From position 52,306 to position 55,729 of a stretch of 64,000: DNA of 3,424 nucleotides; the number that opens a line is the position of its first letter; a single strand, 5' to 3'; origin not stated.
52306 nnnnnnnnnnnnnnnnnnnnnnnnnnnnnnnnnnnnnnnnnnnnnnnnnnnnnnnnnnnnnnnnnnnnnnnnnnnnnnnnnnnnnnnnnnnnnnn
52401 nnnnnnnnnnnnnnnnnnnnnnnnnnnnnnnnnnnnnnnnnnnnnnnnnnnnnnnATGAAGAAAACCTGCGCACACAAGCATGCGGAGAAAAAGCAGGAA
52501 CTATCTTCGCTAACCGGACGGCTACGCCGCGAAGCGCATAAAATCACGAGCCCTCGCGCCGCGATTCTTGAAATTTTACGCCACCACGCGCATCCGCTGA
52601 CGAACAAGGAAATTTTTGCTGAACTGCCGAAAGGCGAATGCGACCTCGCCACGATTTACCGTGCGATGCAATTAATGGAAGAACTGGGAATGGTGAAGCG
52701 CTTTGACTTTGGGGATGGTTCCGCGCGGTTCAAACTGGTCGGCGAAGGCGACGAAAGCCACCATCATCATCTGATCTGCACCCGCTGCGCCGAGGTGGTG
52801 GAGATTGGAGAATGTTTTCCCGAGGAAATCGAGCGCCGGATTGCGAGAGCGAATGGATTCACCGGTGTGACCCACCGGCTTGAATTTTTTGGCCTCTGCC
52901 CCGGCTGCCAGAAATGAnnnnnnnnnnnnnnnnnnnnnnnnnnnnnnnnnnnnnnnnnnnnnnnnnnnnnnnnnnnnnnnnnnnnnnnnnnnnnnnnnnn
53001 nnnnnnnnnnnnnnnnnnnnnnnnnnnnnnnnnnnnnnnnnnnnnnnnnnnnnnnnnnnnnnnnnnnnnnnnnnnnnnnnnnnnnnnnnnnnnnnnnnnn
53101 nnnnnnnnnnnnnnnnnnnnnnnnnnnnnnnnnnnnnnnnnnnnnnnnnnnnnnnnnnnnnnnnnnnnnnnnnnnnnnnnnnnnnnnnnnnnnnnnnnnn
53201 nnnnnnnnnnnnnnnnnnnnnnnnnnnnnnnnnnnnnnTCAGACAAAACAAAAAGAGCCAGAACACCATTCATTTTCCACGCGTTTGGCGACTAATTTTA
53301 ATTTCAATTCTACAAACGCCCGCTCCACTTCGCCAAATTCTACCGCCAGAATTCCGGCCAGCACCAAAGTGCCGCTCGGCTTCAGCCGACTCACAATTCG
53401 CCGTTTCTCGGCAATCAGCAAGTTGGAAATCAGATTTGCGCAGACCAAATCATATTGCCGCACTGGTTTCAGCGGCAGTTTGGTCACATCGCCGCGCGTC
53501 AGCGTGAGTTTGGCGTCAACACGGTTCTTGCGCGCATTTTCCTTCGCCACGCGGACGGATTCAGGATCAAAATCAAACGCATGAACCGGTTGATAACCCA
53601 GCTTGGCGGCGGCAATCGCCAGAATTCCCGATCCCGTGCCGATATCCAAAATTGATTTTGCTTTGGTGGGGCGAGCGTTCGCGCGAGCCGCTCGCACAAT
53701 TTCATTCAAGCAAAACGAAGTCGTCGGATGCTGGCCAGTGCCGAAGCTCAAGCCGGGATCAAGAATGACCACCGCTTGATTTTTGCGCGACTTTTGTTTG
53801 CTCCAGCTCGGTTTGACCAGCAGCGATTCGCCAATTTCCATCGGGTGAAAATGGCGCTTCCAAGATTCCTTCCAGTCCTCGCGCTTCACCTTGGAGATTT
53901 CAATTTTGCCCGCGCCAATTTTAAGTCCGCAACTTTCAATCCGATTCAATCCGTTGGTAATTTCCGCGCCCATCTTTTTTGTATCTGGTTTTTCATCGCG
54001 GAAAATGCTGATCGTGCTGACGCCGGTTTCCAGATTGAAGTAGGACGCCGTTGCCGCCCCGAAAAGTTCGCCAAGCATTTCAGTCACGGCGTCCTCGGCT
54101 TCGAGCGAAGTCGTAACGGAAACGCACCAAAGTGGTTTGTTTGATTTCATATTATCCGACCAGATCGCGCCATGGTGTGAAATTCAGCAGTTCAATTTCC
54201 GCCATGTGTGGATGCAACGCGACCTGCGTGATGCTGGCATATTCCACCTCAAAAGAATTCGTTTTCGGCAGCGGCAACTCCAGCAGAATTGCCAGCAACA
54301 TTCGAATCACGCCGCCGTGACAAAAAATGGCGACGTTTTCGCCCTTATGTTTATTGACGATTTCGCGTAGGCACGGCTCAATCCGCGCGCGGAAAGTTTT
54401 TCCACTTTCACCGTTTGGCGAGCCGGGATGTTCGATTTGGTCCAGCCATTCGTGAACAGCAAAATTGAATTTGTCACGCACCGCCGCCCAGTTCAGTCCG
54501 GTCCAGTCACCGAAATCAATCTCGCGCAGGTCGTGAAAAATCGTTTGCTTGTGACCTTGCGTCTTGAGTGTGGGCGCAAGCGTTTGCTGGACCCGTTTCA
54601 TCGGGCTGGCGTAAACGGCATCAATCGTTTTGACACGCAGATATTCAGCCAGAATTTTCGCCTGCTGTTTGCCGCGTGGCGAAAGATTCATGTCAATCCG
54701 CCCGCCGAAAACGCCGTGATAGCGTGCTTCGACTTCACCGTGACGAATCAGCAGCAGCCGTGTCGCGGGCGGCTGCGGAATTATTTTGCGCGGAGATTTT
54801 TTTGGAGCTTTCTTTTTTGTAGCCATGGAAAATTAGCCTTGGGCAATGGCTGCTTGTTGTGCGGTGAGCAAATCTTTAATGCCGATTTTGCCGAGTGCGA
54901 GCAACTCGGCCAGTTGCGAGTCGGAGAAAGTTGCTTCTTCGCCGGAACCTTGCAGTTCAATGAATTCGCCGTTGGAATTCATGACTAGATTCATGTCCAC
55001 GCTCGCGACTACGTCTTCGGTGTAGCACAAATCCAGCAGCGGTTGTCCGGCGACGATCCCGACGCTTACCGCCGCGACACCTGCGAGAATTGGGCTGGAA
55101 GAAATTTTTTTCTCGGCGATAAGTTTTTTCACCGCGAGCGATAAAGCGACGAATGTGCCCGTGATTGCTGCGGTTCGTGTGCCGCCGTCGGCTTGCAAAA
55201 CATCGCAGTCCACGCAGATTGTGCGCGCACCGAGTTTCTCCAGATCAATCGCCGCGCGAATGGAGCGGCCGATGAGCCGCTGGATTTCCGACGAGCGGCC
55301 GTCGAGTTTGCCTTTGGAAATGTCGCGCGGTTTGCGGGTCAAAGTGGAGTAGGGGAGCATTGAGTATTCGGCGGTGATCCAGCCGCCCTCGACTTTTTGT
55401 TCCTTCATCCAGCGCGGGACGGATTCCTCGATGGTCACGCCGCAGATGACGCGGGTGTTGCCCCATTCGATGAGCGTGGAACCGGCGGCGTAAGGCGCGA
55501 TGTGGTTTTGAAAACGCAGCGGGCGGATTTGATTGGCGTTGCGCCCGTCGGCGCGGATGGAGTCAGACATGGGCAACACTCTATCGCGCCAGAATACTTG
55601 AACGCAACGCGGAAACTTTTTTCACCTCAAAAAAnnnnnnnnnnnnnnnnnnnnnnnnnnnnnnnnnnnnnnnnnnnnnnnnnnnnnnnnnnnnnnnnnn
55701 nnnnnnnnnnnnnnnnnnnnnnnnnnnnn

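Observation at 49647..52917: Contiguous zinc-sparing gene set: folE2 - Cys-less dksA - Cys-less L33 - S18 - ZIP transporter - Fur/Zur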

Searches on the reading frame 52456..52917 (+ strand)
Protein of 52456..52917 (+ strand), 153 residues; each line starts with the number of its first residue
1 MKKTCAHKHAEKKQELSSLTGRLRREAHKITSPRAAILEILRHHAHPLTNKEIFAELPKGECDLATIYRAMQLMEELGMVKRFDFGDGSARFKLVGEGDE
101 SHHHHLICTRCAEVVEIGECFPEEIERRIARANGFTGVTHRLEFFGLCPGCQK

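Call 3: search_protein_families(library=pfam, proteins=[window:52456-52917:+], max_evalue=0.01)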
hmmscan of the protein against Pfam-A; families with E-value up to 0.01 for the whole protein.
window:52456-52917:+ (153 aa): 3 families
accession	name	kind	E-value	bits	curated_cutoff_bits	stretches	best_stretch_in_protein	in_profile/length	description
PF01475.25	FUR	-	3.8e-27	95.3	23.1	1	28-144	4-120/121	Ferric uptake regulator family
PF08461.16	HTH_12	-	3.7e-05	24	21.4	1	36-83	2-51/66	Ribonuclease R winged-helix domain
PF09339.16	HTH_IclR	-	0.00072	19.7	22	1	36-82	7-50/52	IclR helix-turn-helix domain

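Call 4: search_protein_families(library=ncbifam, proteins=[window:52456-52917:+], max_evalue=0.01)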
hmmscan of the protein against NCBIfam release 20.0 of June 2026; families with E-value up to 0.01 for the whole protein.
window:52456-52917:+ (153 aa): 8 families
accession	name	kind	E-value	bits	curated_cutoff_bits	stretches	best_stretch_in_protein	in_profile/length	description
NF051892.1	TransRegFurBacil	equivalog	1.7e-31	109.3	220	1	14-153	3-145/149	ferric iron uptake transcriptional regulator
NF052545.1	TransRegPerRClab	equivalog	1.9e-19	70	180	1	18-153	3-136/138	transcriptional regulator PerR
NF006999.0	PRK09462.1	equivalog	6.4e-19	68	146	1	23-149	8-134/148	ferric iron uptake transcriptional regulator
NF051891.1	TransRegFurHelico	equivalog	1.8e-12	47.4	200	1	16-153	7-147/148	ferric iron uptake transcriptional regulator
NF047406.1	TransRegPerRTherm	equivalog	3.3e-11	43.5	200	1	29-152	5-126/130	manganese-dependent transcriptional regulator PerR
NF008646.0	PRK11639.1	equivalog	1.1e-07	31.8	167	1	30-152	24-147/171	zinc uptake transcriptional repressor Zur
NF047462.1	FUR_perox_PerRA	exception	0.0015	19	200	1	28-118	17-105/142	peroxide-responsive transcriptional repressor PerRA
NF045678.1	TransRegIrrA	equivalog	0.0023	17.8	150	1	15-118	5-107/138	iron response transcriptional regulator IrrA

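Call 12: find_encoding_contigs(protein=window:52456-52917:+, flank=10000, max_places=10)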
Protein window:52456-52917:+ (153 aa): 10 contigs read that carry it; 8 places shown.
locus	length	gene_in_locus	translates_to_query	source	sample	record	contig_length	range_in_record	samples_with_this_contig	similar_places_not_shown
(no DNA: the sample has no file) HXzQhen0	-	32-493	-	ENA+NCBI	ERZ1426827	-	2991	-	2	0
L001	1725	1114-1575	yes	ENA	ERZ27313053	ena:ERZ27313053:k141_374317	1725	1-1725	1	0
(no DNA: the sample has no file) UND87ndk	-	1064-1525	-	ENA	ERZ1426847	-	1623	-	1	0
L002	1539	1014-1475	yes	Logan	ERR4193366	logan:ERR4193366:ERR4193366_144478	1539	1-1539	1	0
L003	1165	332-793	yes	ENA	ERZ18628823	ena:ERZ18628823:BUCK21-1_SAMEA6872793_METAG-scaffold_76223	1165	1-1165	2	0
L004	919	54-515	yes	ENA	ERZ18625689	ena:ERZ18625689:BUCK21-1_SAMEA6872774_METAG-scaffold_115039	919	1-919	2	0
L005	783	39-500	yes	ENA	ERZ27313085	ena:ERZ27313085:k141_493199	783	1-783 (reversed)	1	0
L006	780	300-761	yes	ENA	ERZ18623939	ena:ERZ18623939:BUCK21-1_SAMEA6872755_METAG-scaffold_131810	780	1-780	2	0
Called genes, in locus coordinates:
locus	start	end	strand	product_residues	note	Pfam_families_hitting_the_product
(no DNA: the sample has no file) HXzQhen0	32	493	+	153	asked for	PF01475:FUR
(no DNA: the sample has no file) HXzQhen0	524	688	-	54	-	-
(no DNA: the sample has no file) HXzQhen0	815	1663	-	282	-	PF06325:PrmA, PF02475:TRM5-TYW2_MTfase (weak), PF05175:MTS, PF13489:Methyltransf_23 (weak), PF13847:Methyltransf_31, PF08241:Methyltransf_11, PF08242:Methyltransf_12 (weak), PF13649:Methyltransf_25, +1 more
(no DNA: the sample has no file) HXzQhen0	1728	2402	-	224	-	PF00300:His_Phos_1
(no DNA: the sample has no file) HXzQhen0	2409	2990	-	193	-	?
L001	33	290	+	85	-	PF01084:Ribosomal_S18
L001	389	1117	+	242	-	PF02535:Zip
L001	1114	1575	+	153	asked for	PF01475:FUR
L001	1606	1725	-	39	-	?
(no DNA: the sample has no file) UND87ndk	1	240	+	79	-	?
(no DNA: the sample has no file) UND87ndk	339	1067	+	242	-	PF02535:Zip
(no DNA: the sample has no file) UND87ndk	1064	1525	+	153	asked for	PF01475:FUR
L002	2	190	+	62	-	?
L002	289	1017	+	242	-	PF02535:Zip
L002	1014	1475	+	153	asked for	PF01475:FUR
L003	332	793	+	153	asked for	PF01475:FUR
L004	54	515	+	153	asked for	PF01475:FUR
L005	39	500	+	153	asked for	PF01475:FUR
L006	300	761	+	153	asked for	PF01475:FUR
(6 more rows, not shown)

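Call 24: search_solved_structures(query=window:52456-52917:+, max_evalue=0.001, show_alignments=2)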
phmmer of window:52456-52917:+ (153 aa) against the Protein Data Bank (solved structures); distinct sequences matched with E-value up to 0.001: 24.
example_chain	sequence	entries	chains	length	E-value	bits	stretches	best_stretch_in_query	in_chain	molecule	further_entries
9ire_A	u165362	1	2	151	4.9e-25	91.6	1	17-153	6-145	Ferric uptake regulation protein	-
2fe3_A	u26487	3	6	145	6.1e-19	71.8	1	15-153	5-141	Peroxide operon regulator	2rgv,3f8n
4raz_A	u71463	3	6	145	7.4e-19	71.5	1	17-147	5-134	DNA-binding transcriptional dual regulator of siderophore biosynthesis and transport(Fur f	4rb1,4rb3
4ray_A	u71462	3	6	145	3.3e-18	69.4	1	22-147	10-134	DNA-binding transcriptional dual regulator of siderophore biosynthesis and transport(Fur f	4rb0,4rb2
6d57_A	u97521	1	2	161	2.2e-17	66.7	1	23-152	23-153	Ferric uptake regulation protein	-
4ets_A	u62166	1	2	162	2.3e-17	66.7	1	22-152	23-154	Ferric uptake regulation protein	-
8j6w_A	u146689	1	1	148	1.1e-16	64.5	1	23-149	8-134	Ferric uptake regulation protein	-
5fd5_A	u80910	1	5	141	1.2e-16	64.3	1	27-147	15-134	Ferric uptake regulation protein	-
5fd6_A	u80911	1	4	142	1.2e-16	64.3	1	27-147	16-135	Ferric uptake regulation protein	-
2o03_A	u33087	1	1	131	8.4e-16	61.6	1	31-152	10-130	probable Zinc uptake regulation protein FurB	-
1mzb_A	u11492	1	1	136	2.3e-15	60.2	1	21-144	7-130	ferric uptake regulation protein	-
2w57_A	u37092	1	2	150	4.4e-15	59.2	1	23-149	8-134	FERRIC UPTAKE REGULATION PROTEIN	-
3eyy_A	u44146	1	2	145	4.4e-14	56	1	22-152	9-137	Putative iron uptake regulatory protein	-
3mwm_A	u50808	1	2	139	1e-13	54.8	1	31-151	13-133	Putative metal uptake regulation protein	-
7vo0_G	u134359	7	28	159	1.9e-13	53.9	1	31-151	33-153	Putative metal uptake regulation protein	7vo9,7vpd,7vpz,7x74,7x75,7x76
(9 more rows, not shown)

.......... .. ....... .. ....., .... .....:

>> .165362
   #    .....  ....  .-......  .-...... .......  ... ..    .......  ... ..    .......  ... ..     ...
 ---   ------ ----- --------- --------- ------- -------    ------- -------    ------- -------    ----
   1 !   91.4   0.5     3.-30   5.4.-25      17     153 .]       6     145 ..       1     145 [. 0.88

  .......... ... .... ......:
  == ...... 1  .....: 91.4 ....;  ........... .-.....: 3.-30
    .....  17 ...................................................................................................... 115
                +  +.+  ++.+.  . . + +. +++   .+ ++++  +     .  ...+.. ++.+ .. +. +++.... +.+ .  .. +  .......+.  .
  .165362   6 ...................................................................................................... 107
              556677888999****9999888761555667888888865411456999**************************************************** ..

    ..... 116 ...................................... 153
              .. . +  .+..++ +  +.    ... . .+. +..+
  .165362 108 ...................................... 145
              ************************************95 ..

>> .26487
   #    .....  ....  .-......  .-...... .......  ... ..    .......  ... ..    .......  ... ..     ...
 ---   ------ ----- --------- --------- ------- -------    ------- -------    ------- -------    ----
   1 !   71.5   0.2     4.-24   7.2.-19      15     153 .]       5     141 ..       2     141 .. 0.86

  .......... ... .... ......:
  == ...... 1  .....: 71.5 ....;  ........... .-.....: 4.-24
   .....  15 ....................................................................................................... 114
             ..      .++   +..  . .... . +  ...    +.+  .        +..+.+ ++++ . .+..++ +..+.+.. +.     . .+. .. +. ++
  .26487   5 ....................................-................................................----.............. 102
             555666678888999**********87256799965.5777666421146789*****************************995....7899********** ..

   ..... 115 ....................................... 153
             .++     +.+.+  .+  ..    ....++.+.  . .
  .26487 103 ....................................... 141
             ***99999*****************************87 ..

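Call 53: find_homologous_proteins(query=window:52456-52917:+, max_evalue=1e-10)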
Query window:52456-52917:+ (153 aa): 881 proteins with E <= 1e-10 among 905 candidates; the best 120 are listed.
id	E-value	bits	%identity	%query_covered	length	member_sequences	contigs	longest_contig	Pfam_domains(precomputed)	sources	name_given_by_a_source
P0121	4.1e-97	340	99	100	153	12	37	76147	PF01475.26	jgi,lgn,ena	-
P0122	5.4e-83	294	84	100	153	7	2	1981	PF01475.26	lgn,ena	-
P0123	1.5e-82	293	84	100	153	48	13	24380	PF01475.26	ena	-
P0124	6.2e-82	291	81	100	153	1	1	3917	PF01475.26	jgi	jgi:Fur family ferric uptake transcriptional regulator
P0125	6.8e-82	291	84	100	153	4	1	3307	PF01475.26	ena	-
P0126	7.6e-82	291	82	100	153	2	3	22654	PF01475.26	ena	-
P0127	1.0e-81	290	83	98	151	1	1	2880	PF01475.26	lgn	-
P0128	1.8e-81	289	82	98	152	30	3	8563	PF01475.26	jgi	jgi:Fur family ferric uptake transcriptional regulator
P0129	9.4e-81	287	81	98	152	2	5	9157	PF01475.26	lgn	-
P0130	4.7e-80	285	80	100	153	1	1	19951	PF01475.26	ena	-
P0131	7.9e-80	284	83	97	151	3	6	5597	PF01475.26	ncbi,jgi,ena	jgi:Fur family ferric uptake transcriptional regulator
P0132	8.6e-80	284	80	99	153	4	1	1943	PF01475.26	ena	-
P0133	1.1e-79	284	80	100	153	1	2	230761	PF01475.26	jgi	jgi:Fur family transcriptional regulator, ferric uptake regulator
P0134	1.3e-79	283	86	95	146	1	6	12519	PF01475.26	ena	-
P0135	1.3e-79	283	86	95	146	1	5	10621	PF01475.26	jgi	-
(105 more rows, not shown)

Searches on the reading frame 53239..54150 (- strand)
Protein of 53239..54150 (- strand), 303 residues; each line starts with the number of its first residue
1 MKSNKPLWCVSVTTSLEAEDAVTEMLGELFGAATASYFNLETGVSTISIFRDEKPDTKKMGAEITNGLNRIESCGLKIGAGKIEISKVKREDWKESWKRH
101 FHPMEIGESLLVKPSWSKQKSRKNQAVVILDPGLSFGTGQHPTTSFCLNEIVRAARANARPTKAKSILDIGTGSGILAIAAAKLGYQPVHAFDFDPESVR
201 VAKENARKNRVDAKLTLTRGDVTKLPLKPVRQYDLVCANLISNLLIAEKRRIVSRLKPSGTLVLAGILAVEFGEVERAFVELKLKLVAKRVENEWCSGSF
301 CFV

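Call 3: search_protein_families(library=pfam, proteins=[window:53239-54150:-], max_evalue=0.01)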
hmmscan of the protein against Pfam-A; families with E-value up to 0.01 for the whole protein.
window:53239-54150:- (303 aa): 13 families
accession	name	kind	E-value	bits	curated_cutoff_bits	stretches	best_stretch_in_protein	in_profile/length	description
PF06325.19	PrmA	-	8.4e-62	209.8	22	1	10-297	5-290/296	Ribosomal protein L11 methyltransferase (PrmA)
PF13847.12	Methyltransf_31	-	1.3e-13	51.3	27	1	162-263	2-108/145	Methyltransferase domain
PF13649.12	Methyltransf_25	-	2.5e-12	47.7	27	1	167-256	1-93/97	Methyltransferase domain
PF08241.18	Methyltransf_11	-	7.5e-10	39.8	21.2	1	168-260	1-91/95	Methyltransferase domain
PF05175.20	MTS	-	3.8e-08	33.6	23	1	163-239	31-105/170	Methyltransferase small domain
PF08242.18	Methyltransf_12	-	2.5e-07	31.8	30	1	168-256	1-88/98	Methyltransferase domain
PF13489.12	Methyltransf_23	-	4.4e-07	30.2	27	1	157-264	16-116/164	Methyltransferase domain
PF02475.24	TRM5-TYW2_MTfase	-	2.6e-06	27.9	28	1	161-241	34-113/164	TRM5/TYW2 methyltransferase domain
PF09445.16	Methyltransf_15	-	1.5e-05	25.1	22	1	165-225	2-61/165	RNA cap guanine-N2 methyltransferase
PF01170.24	UPF0020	-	3.9e-05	23.9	22.3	1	183-239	48-128/197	RMKL-like, methyltransferase domain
PF03602.21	Cons_hypoth95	-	0.0019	18.3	24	1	162-235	40-116/182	Conserved hypothetical protein 95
PF12847.13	Methyltransf_18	-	0.0026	18.2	27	1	163-224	14-76/151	Methyltransferase domain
PF01596.23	Methyltransf_3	-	0.0052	16.6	22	1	162-224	43-107/204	O-methyltransferase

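Call 4: search_protein_families(library=ncbifam, proteins=[window:53239-54150:-], max_evalue=0.01)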
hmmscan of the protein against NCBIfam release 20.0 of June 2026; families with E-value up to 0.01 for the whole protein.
window:53239-54150:- (303 aa): 51 families (the best 25 are shown)
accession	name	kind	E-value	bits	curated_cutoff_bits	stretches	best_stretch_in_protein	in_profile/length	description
TIGR00406.1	prmA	equivalog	5.8e-52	176.9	183.15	1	46-296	55-288/288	50S ribosomal protein L11 methyltransferase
NF001785.0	PRK00517.2-2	equivalog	1e-47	162.6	188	1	82-299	71-278/282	50S ribosomal protein L11 methyltransferase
NF001790.0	PRK00517.3-3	equivalog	2e-41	142.1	269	1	86-296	52-255/262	50S ribosomal protein L11 methyltransferase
NF001786.0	PRK00517.2-4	equivalog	2.9e-40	138.1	327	1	81-297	70-269/277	50S ribosomal protein L11 methyltransferase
NF001784.0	PRK00517.2-1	equivalog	5.9e-37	127.7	244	1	77-296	70-285/290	50S ribosomal protein L11 methyltransferase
TIGR03534.1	RF_mod_PrmC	equivalog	1e-14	54.7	199.1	1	150-239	75-163/253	peptide chain release factor N(5)-glutamine methyltransferase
NF043040.1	corrin_prot_MT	hypoth_equivalog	8.7e-14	51.5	180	1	158-266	36-149/216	corrinoid protein-associated methyltransferase CpaM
TIGR01983.1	UbiG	equivalog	9.1e-12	44.8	102.95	1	149-267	35-154/228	bifunctional 2-polyprenyl-6-hydroxyphenol methylase/3-demethylubiquinol 3-O-methyltransferase UbiG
NF011529.0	PRK14968.1-3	equivalog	2.4e-11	43.4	162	1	162-223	33-92/198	putative methyltransferase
TIGR03533.1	L3_gln_methyl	equivalog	6.8e-10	38.7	229.7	1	160-239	118-196/284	50S ribosomal protein L3 N(5)-glutamine methyltransferase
TIGR00536.1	hemK_fam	subfamily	9e-10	38.1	115.5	1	156-239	106-189/286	HemK family protein methyltransferase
TIGR02469.1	CbiT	equivalog_domain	5e-09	36.5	78.3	1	157-264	13-120/124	precorrin-6Y C5,15-methyltransferase (decarboxylating) subunit CbiT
NF041537.1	ArsM_AhpD_UU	exception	1.8e-08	33.5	510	1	162-268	75-184/345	arsenite methyltransferase/AhpD domain selenoprotein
NF008823.0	PRK11873.1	subfamily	2.2e-08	33.9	263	1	163-268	77-185/272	arsenite methyltransferase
NF047853.1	tRm6a37MtseTrmN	equivalog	2.7e-08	33.9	350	1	162-239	42-121/244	tRNA(1)(Val) (adenine(37)-N(6))-methyltransferase TrmN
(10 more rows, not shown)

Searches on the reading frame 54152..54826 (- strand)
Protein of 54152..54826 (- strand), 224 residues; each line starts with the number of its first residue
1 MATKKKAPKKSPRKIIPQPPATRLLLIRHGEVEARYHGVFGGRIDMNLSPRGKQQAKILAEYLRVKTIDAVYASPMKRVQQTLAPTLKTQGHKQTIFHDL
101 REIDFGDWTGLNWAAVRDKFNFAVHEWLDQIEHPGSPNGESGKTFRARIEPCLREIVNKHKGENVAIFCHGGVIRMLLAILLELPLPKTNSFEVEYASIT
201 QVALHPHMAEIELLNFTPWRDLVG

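Call 51: search_protein_families(library=pfam, proteins=[window:54152-54826:-], max_evalue=0.001)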
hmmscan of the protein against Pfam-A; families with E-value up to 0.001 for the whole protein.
window:54152-54826:- (224 aa): 1 family
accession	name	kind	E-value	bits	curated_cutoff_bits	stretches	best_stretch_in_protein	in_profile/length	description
PF00300.27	His_Phos_1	-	7.7e-54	182.7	21.7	1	24-216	1-193/194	Histidine phosphatase superfamily (branch 1)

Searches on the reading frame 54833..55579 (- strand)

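Call 52: search_protein_families(library=pfam, proteins=[window:54833-55579:-], max_evalue=0.001)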
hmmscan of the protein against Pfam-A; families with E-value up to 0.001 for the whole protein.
window:54833-55579:- (248 aa): 2 families
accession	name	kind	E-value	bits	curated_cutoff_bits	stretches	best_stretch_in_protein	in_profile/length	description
PF01138.27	RNase_PH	-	2.6e-29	102.7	25.5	1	17-149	1-127/130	3' exoribonuclease family, domain 1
PF03725.20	RNase_PH_C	-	1.3e-13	51.1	20.8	1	168-231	3-65/67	3' exoribonuclease family, domain 2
